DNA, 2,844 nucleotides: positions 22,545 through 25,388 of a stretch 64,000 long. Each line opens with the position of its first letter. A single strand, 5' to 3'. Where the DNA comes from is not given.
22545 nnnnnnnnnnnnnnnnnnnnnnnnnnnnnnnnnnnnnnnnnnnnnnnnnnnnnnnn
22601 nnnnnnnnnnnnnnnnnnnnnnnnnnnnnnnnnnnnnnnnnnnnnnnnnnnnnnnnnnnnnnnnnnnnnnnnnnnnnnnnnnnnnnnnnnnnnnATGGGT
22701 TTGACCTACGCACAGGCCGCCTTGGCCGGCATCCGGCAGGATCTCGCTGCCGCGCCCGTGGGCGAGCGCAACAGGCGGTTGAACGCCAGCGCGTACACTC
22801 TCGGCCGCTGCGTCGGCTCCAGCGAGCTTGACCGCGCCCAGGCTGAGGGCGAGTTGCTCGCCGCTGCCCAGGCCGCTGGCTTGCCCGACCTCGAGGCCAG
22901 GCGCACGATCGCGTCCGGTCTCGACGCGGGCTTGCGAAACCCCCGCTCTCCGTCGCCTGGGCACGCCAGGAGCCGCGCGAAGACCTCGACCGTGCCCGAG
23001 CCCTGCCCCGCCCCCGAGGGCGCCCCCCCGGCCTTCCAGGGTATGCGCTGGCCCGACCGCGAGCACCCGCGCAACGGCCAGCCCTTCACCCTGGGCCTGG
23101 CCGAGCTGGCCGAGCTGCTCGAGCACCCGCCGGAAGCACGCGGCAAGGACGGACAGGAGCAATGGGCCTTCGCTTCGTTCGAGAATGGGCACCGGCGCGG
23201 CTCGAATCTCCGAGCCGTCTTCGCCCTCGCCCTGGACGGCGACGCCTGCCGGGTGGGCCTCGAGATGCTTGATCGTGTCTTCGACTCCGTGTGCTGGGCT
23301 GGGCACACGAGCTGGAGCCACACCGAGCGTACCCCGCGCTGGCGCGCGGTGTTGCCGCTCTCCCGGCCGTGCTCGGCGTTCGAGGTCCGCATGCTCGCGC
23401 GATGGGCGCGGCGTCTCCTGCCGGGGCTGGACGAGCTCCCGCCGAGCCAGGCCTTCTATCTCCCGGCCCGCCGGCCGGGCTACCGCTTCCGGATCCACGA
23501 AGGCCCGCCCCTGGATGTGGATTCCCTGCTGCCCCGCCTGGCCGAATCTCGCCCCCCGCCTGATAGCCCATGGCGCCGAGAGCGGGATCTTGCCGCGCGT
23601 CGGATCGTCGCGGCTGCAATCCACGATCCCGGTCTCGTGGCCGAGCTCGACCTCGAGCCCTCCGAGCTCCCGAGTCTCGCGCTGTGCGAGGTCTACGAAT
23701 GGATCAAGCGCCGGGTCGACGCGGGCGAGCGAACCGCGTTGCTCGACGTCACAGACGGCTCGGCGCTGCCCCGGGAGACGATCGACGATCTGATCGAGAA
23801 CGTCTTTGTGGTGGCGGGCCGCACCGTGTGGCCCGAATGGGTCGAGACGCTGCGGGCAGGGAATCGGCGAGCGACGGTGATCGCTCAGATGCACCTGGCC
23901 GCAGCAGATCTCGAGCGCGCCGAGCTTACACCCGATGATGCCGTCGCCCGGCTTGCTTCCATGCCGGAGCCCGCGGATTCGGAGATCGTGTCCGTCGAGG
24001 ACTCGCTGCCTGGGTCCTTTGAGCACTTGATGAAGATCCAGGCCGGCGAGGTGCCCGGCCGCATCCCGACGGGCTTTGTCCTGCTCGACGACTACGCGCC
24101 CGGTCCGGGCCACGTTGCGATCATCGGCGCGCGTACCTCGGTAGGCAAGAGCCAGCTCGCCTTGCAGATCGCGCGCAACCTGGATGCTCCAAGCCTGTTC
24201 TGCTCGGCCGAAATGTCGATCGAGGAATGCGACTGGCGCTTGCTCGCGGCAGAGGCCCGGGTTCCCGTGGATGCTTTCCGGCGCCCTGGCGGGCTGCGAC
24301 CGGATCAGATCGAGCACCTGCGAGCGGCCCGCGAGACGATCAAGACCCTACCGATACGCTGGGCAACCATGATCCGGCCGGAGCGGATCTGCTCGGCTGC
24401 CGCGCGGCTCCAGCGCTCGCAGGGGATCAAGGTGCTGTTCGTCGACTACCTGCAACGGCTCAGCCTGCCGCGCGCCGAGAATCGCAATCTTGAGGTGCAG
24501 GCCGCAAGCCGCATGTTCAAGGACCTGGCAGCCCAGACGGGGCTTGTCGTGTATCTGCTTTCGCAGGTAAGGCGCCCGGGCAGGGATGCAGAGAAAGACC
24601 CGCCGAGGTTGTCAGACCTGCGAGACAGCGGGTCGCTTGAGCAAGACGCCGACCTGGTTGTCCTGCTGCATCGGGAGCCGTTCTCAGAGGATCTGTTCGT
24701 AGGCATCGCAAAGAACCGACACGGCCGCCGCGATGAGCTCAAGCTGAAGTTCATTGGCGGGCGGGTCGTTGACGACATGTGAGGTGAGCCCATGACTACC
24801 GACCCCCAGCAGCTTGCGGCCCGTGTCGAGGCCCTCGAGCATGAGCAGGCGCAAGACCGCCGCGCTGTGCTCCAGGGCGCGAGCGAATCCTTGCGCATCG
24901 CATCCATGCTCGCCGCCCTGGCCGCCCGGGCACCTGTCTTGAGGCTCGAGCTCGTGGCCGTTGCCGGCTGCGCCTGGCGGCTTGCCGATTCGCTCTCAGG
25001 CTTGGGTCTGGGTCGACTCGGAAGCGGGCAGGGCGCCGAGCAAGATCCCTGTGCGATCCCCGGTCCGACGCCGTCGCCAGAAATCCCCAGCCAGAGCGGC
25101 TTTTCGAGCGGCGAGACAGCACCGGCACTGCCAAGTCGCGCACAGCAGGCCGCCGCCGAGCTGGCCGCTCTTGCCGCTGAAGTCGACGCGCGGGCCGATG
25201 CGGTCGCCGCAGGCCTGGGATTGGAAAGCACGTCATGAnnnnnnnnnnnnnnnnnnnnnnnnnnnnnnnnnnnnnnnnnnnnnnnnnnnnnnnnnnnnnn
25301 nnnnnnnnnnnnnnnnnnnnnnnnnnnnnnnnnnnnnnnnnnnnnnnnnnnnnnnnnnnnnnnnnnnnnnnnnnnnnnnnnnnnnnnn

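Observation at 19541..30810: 11.27-kb integrated element with replication and TerS-like genes but no virion genes: a PICI-like satellite in a Myxococcota-type genome?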

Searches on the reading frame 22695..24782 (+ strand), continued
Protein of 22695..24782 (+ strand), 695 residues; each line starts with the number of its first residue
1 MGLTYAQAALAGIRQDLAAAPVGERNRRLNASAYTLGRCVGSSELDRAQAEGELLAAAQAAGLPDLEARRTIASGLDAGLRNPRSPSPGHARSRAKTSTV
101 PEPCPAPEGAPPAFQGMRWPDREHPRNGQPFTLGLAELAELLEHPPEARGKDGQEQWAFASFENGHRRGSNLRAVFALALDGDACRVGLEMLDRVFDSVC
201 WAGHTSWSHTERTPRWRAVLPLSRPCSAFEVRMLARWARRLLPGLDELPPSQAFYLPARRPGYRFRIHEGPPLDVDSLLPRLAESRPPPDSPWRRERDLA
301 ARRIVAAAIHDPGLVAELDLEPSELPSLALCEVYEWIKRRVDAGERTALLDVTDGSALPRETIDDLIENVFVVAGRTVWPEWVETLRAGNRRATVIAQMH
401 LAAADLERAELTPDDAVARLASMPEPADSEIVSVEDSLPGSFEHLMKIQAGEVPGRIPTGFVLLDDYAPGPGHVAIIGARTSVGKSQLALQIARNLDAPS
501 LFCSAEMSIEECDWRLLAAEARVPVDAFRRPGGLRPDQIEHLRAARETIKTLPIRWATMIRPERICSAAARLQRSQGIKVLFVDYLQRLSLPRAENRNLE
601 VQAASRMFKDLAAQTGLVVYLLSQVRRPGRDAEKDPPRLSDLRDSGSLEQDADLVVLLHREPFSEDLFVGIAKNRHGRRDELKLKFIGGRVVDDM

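Call 75: find_encoding_contigs(protein=P0019, flank=10000, max_places=5)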
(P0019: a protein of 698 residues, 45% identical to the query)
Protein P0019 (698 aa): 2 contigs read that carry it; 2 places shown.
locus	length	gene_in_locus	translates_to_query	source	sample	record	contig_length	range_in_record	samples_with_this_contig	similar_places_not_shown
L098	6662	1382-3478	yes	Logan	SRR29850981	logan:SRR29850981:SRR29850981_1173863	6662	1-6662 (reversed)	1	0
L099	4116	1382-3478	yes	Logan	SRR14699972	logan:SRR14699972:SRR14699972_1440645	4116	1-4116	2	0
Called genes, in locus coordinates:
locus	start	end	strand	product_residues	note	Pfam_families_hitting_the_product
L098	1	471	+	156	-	?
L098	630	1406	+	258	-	PF13730:HTH_36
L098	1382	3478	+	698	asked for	PF03796:DnaB_C, PF13481:AAA_25 (weak)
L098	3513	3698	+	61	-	-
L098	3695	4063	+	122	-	-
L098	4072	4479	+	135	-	-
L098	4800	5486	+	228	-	-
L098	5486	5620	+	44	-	-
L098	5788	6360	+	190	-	-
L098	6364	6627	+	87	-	-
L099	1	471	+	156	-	?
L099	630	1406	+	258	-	PF13730:HTH_36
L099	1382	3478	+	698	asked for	PF03796:DnaB_C, PF13481:AAA_25 (weak)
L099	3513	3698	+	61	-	-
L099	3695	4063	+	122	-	-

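Call 77: search_protein_families(library=phrogs, max_evalue=0.01, proteins=[L098:1-471:+, L098:630-1406:+, L098:3513-3698:+, L098:3695-4063:+, L098:4072-4479:+, L098:4800-5486:+, L098:5788-6360:+, L098:6364-6627:+])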
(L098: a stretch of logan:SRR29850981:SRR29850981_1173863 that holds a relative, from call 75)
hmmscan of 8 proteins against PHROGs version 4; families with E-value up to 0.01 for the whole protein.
L098:1-471:+ (156 aa): 0 families

L098:630-1406:+ (258 aa): 20 families
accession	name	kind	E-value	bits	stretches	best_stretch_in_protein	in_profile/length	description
phrog_270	-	DNA, RNA and nucleotide metabolism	2.1e-14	54.7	1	14-136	39-152/383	replication initiation protein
phrog_391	-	DNA, RNA and nucleotide metabolism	2.4e-12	48.1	1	15-128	10-140/298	replication initiation O-like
phrog_1032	-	DNA, RNA and nucleotide metabolism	3.6e-12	47.9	1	16-98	11-99/281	replication initiation protein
phrog_678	-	DNA, RNA and nucleotide metabolism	1.4e-10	42.3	1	20-145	74-189/346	replication initiation O-like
phrog_345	-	DNA, RNA and nucleotide metabolism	3.9e-09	37.6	1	13-148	36-170/297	replication initiation O-like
phrog_8540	-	DNA, RNA and nucleotide metabolism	1.1e-08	36.6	1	19-92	14-83/196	replication initiation O-like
phrog_186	-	DNA, RNA and nucleotide metabolism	8.8e-08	33.2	1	4-148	22-168/308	DnaD-like helicase loader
phrog_3502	-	unknown function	1.1e-07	33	1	14-98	43-125/131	-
phrog_428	-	DNA, RNA and nucleotide metabolism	1.1e-07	32.4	1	15-130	98-207/455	replication initiation protein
phrog_11896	-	DNA, RNA and nucleotide metabolism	4.3e-07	31.1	1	11-87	9-85/225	primosomal protein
phrog_8102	-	DNA, RNA and nucleotide metabolism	1.3e-06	28.8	1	33-89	48-110/337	replication initiation protein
phrog_6643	-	DNA, RNA and nucleotide metabolism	1.4e-06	29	1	21-85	16-83/313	replication initiation protein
phrog_4617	-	DNA, RNA and nucleotide metabolism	9.4e-06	26.4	1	24-93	19-92/223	replication initiation protein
phrog_18020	-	DNA, RNA and nucleotide metabolism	0.0003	21.7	1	45-99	55-108/248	replication initiation O-like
phrog_15053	-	unknown function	0.0013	19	1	16-86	40-115/343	-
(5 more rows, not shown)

L098:3513-3698:+ (61 aa): 0 families

L098:3695-4063:+ (122 aa): 0 families

L098:4072-4479:+ (135 aa): 4 families
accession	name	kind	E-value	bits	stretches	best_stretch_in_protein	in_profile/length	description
phrog_874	-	unknown function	1e-37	131.1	2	47-134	166-261/277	-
phrog_18361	-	unknown function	4.4e-11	44.4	1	58-131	1-87/92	-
phrog_27495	-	unknown function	0.00019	22.2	1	3-27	9-33/186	-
phrog_28019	-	unknown function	0.00035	21.5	1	4-26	6-28/55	-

L098:4800-5486:+ (228 aa): 2 families
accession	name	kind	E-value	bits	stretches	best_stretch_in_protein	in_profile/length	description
phrog_1008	-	other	1.2e-20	75.2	2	15-160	9-154/329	DNA methyltransferase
phrog_26627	-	unknown function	1e-06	29.9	1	180-216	33-69/71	-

L098:5788-6360:+ (190 aa): 2 families
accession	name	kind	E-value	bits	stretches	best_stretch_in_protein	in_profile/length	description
phrog_1770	-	DNA, RNA and nucleotide metabolism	1.3e-08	36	1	7-184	5-147/158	Holliday junction resolvase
phrog_159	-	DNA, RNA and nucleotide metabolism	0.00018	21.6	1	7-186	89-248/330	RuvC-like Holliday junction resolvase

L098:6364-6627:+ (87 aa): 0 families

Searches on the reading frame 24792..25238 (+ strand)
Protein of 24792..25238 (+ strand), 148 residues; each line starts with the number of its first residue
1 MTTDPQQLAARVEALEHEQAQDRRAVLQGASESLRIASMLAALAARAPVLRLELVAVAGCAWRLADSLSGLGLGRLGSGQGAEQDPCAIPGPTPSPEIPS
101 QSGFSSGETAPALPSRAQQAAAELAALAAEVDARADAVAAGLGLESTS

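Call 9: search_protein_families(library=pfam, max_evalue=0.1, proteins=[window:24792-25238:+])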
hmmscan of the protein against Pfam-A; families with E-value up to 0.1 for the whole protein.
window:24792-25238:+ (148 aa): 0 families

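Call 11: search_protein_families(library=phrogs, max_evalue=0.1, proteins=[window:24792-25238:+])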
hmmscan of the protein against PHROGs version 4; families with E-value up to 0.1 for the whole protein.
window:24792-25238:+ (148 aa): 0 families

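Call 38: search_protein_families(library=padloc, max_evalue=0.01, proteins=[window:24792-25238:+])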
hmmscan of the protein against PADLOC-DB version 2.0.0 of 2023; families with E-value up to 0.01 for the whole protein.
window:24792-25238:+ (148 aa): 0 families

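Call 61: search_protein_families(library=ncbifam, max_evalue=0.1, proteins=[window:24792-25238:+])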
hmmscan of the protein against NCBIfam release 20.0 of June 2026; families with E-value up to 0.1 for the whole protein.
window:24792-25238:+ (148 aa): 0 families
